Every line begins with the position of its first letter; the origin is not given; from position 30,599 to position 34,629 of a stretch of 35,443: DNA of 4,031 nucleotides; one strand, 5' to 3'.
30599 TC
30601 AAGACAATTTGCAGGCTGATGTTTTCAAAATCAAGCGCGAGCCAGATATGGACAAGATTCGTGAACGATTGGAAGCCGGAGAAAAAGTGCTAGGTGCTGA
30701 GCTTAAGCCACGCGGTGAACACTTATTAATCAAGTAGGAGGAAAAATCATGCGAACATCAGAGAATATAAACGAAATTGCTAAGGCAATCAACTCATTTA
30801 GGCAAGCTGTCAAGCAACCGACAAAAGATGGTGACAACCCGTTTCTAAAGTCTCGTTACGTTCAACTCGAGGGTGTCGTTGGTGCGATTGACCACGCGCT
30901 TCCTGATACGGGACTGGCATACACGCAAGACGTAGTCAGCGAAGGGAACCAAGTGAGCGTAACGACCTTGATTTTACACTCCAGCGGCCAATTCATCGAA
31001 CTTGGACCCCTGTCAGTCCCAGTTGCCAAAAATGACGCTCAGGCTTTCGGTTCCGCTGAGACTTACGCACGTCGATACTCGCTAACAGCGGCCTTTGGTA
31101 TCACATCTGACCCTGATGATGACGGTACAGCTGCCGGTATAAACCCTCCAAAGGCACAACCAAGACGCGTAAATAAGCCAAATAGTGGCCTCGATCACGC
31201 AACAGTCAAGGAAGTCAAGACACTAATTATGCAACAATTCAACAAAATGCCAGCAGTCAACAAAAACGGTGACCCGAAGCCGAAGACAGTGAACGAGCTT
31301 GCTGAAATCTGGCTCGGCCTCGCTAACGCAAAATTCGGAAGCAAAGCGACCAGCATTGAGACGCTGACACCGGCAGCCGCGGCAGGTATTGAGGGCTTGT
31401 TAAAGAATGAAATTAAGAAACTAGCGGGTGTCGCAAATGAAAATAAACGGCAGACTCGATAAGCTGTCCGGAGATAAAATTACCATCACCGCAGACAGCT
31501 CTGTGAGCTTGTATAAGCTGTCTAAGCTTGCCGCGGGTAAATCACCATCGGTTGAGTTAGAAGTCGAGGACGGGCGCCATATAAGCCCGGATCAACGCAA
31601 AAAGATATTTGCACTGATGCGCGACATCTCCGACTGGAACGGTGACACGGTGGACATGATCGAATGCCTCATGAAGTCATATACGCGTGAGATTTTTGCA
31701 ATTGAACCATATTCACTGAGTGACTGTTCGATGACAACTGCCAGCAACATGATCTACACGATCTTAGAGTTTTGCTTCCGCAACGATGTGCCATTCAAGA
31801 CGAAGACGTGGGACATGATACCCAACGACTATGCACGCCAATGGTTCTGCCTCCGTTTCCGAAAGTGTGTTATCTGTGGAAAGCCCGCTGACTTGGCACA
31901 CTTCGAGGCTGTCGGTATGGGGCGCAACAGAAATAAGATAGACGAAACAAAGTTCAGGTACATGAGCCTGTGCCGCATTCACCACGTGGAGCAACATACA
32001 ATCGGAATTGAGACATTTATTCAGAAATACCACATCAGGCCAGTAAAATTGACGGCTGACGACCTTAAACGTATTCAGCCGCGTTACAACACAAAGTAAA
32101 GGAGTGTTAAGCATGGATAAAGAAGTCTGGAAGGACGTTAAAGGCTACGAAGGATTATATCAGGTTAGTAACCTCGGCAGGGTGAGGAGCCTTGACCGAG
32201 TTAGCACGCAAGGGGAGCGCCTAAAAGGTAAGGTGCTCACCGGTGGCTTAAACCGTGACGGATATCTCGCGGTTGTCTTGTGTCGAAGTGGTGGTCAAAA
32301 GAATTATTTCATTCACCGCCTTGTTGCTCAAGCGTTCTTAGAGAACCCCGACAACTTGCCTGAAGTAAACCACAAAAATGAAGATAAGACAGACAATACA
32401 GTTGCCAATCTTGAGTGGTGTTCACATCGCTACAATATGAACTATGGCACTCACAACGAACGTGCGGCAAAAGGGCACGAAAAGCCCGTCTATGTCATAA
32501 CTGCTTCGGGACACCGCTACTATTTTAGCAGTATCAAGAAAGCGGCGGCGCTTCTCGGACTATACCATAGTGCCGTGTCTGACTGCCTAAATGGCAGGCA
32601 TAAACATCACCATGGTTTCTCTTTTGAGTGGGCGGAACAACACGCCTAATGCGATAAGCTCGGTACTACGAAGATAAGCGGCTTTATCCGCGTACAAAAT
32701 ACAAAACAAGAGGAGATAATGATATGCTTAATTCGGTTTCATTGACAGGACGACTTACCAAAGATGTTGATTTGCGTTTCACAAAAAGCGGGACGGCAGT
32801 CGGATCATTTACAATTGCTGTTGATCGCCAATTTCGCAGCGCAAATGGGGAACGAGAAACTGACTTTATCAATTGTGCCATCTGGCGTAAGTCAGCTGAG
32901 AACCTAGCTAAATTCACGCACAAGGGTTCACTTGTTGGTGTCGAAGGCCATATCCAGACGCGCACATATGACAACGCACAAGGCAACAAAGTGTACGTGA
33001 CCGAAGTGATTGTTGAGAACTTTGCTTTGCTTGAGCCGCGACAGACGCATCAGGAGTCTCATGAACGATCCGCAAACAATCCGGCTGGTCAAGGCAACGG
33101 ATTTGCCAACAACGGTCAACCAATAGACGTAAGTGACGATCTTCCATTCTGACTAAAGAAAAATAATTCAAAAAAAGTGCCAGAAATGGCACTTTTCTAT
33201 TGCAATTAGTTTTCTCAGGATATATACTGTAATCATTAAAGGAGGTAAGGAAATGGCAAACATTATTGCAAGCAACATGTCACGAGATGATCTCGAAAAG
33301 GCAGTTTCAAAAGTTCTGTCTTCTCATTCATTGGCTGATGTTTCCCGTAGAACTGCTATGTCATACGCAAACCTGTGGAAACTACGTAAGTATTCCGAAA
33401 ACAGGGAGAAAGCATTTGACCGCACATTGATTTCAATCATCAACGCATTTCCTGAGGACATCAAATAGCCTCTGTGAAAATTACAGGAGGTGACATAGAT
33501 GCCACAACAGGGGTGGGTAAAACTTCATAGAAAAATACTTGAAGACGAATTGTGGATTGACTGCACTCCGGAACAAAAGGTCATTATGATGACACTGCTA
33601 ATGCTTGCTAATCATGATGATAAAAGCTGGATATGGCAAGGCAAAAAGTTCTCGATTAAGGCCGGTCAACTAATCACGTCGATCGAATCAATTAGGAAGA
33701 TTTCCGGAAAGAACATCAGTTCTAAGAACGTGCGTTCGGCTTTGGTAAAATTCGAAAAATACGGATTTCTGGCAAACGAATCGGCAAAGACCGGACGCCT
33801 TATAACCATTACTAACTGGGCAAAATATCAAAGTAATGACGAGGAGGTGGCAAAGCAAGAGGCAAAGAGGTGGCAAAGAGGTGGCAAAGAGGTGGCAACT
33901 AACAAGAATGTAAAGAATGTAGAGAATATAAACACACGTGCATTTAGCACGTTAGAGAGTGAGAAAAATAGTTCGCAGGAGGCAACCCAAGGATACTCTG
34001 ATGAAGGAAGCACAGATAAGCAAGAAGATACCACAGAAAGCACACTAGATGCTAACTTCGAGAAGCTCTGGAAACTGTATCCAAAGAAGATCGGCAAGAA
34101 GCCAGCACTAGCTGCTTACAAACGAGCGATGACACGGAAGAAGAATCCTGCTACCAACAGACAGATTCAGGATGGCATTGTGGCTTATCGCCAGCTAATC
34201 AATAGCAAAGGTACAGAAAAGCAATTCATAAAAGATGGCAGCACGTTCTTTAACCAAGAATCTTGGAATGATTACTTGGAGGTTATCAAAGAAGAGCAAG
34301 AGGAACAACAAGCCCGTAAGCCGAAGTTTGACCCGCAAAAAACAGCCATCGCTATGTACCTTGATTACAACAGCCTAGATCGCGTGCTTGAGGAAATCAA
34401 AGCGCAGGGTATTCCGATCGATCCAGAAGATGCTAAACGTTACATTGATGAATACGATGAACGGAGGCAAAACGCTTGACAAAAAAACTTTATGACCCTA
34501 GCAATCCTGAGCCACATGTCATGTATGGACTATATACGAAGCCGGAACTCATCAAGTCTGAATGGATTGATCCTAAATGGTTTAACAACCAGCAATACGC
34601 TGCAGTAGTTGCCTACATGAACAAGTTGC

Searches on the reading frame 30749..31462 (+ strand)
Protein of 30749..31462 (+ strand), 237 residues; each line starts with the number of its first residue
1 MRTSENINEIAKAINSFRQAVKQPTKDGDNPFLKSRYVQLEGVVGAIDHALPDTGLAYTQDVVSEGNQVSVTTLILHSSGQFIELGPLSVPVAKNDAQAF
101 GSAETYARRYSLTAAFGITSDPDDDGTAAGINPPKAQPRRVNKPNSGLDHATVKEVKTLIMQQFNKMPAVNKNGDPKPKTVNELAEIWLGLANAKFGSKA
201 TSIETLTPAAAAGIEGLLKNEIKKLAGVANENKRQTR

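Call 81: search_protein_families(library=pfam, proteins=[window:30749-31462:+], max_evalue=0.01)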
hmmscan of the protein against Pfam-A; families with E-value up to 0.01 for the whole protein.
window:30749-31462:+ (237 aa): 1 family
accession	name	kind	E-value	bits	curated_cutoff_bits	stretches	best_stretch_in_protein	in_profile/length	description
PF04404.17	ERF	-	7.1e-28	97.9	25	1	10-147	1-147/153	ERF superfamily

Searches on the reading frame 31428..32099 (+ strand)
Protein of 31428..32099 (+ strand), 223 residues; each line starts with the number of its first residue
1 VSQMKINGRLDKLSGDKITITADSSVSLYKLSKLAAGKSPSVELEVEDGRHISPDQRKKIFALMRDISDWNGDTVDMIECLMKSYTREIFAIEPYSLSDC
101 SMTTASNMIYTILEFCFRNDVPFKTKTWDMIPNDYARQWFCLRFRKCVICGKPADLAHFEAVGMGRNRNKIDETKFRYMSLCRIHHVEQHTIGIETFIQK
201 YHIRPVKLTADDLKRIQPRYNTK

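Call 81: search_protein_families(library=pfam, proteins=[window:31428-32099:+], max_evalue=0.01)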
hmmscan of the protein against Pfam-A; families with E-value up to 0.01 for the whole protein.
window:31428-32099:+ (223 aa): 2 families
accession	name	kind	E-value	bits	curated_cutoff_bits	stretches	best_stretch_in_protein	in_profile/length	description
PF16784.11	HNHc_6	-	1.5e-55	188.4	26.6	1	34-210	13-195/204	Putative HNHc nuclease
PF06147.18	DUF968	-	0.00055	20.5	27.8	1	142-202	96-154/171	Protein of unknown function (DUF968)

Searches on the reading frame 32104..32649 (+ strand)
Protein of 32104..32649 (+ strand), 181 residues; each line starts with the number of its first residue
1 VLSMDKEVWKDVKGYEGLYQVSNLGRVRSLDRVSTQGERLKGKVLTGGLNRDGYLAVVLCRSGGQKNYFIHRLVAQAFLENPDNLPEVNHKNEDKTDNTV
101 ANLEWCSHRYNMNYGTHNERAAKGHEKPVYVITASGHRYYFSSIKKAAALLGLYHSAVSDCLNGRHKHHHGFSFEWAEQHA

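Call 81: search_protein_families(library=pfam, proteins=[window:32104-32649:+], max_evalue=0.01)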
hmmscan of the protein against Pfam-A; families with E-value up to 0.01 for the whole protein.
window:32104-32649:+ (181 aa): 3 families
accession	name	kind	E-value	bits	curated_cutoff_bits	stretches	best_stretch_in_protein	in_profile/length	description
PF22083.2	I-HmuI_NUMOD-like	-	6.8e-23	80.4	27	1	130-175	1-46/46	DNA endonuclease I-HmuI-like, NUMOD-like domain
PF07463.16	NUMOD4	-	5.7e-18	65.3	23.4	1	7-59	1-48/49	NUMOD4 motif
PF13392.12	HNH_3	-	7.4e-07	29.1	24.8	1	68-112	1-45/46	HNH endonuclease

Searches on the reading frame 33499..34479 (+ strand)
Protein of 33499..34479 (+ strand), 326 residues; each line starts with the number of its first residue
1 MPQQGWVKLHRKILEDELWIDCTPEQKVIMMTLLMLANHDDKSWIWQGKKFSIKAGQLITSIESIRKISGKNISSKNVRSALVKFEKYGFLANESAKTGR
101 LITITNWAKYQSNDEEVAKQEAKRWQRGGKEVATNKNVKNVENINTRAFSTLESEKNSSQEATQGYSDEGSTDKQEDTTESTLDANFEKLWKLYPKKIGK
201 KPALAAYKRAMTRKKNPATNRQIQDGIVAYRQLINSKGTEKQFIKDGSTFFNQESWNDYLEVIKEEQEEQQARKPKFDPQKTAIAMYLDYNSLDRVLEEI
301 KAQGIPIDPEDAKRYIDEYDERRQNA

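Call 81: search_protein_families(library=pfam, proteins=[window:33499-34479:+], max_evalue=0.01)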
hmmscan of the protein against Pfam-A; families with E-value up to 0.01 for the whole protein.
window:33499-34479:+ (326 aa): 1 family
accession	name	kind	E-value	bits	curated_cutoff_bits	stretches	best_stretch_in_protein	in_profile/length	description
PF09681.16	Phage_rep_org_N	-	0.0067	16.8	23.3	1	6-126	1-115/121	N-terminal phage replisome organiser (Phage_rep_org_N)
